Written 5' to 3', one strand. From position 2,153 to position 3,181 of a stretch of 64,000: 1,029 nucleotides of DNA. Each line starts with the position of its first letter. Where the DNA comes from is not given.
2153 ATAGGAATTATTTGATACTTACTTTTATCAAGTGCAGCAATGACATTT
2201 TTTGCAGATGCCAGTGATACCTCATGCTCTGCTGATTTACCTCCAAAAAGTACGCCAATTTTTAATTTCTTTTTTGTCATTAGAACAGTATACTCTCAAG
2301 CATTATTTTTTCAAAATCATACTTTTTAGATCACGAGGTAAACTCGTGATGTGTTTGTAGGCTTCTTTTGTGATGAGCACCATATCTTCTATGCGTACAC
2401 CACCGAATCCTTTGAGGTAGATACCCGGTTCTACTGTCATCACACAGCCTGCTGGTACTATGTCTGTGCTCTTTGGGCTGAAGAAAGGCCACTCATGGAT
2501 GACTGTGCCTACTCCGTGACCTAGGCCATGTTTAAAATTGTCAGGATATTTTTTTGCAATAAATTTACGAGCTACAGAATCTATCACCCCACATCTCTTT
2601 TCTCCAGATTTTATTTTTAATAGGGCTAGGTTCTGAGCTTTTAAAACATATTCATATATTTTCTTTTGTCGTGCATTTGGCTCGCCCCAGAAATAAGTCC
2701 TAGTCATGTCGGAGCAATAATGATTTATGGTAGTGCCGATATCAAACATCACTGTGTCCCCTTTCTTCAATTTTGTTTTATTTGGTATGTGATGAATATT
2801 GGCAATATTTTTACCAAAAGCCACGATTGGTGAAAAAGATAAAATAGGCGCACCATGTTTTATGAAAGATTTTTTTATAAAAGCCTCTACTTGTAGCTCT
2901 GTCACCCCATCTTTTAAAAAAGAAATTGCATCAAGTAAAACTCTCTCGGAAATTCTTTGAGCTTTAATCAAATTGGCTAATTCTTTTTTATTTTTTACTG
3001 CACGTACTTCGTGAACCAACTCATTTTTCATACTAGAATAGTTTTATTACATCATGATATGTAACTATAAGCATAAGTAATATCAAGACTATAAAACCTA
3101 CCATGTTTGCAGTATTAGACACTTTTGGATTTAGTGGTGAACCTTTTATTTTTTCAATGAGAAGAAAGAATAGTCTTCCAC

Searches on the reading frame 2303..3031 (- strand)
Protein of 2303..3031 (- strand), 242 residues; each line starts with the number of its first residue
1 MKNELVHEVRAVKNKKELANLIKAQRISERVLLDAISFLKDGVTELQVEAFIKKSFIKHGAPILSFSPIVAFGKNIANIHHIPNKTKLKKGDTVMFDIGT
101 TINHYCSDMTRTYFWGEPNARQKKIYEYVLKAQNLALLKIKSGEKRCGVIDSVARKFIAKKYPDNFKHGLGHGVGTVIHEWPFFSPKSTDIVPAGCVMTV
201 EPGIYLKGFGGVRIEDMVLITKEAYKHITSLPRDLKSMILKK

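Call 64: search_protein_families(library=pfam, proteins=[window:2303-3031:-], max_evalue=0.00001)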
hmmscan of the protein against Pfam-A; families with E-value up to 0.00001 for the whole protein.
window:2303-3031:- (242 aa): 1 family
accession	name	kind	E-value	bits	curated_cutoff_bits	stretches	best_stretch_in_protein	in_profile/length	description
PF00557.29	Peptidase_M24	-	6e-62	209.6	23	1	21-222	3-208/208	Metallopeptidase family M24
